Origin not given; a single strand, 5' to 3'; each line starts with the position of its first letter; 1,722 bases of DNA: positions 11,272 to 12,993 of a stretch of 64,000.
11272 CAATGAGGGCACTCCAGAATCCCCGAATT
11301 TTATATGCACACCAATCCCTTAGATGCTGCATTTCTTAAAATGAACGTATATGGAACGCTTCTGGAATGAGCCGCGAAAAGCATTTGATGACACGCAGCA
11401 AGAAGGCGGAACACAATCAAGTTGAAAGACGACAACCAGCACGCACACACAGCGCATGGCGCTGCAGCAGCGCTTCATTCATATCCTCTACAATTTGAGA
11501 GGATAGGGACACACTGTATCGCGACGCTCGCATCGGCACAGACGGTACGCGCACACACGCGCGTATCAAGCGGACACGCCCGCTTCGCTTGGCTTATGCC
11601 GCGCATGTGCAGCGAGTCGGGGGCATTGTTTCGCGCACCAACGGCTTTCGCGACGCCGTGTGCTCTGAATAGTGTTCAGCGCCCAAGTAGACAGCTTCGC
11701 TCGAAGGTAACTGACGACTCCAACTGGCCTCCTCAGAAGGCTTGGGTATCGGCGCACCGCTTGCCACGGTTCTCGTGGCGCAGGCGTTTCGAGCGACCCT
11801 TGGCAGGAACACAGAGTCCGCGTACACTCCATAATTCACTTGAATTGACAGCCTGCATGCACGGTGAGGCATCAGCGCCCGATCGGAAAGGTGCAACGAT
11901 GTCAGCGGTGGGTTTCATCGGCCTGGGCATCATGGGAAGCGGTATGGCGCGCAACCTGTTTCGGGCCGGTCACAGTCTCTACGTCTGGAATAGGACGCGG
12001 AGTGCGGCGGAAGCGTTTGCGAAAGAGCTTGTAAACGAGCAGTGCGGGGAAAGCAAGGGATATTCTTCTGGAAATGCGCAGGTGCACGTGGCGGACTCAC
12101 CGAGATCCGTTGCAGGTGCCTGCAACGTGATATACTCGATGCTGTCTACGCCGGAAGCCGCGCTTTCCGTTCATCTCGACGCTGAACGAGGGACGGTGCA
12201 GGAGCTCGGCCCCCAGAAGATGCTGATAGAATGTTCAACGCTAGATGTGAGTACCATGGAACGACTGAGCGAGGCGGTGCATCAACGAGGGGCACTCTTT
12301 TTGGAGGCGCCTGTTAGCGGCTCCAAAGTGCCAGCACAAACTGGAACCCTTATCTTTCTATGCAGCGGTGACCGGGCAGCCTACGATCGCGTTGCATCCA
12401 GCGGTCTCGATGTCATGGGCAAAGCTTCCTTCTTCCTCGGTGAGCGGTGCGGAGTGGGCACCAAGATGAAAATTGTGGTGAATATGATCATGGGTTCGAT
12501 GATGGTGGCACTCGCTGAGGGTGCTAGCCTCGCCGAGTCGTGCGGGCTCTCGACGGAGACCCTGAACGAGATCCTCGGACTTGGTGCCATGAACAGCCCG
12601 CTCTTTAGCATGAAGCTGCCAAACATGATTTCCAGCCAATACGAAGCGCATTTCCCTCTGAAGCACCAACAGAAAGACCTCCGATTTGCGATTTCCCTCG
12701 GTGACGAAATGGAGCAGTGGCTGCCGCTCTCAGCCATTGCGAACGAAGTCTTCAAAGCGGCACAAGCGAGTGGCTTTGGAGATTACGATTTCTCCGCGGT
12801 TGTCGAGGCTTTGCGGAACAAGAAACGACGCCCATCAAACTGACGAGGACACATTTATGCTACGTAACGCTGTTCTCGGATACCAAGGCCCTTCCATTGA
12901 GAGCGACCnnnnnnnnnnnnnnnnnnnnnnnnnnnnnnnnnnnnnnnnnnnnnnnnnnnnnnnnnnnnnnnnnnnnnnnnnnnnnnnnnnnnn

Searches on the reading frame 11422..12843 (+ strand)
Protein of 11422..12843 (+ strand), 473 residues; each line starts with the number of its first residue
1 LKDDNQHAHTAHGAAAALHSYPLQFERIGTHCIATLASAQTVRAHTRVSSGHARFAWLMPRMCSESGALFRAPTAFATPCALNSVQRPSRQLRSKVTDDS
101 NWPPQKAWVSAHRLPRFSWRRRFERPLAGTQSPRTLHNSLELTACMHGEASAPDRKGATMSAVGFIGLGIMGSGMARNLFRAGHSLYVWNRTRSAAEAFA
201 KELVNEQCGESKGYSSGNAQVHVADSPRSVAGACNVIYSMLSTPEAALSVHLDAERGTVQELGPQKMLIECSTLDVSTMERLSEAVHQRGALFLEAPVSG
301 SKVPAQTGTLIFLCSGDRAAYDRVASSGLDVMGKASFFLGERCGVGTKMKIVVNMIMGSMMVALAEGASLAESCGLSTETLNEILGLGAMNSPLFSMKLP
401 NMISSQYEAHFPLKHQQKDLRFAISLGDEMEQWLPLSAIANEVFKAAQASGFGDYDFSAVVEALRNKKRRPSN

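Call 7: search_protein_families(library=pfam, proteins=[window:11422-12843:+], max_evalue=0.01)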
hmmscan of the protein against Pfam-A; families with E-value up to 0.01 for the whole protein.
window:11422-12843:+ (473 aa): 6 families
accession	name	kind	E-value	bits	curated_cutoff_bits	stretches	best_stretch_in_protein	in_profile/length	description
PF03446.21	NAD_binding_2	-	2.2e-37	129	21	1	163-337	2-157/161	NAD binding domain of 6-phosphogluconate dehydrogenase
PF14833.11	NAD_binding_11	-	3.9e-24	85.7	30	1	344-463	1-121/122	NAD-binding of NADP-dependent 3-hydroxyisobutyrate dehydrogenase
PF03807.23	F420_oxidored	-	8.4e-06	26.7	21.6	1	163-204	2-45/94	NADP oxidoreductase coenzyme F420-dependent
PF01488.26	Shikimate_DH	-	0.00045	20.7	24.3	1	160-206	12-59/138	Shikimate / quinate 5-dehydrogenase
PF02737.24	3HCDH_N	-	0.003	17.9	22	1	163-205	2-44/180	3-hydroxyacyl-CoA dehydrogenase, NAD binding domain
PF02558.23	ApbA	-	0.0034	17.5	22.2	1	164-202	2-39/150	Ketopantoate reductase PanE/ApbA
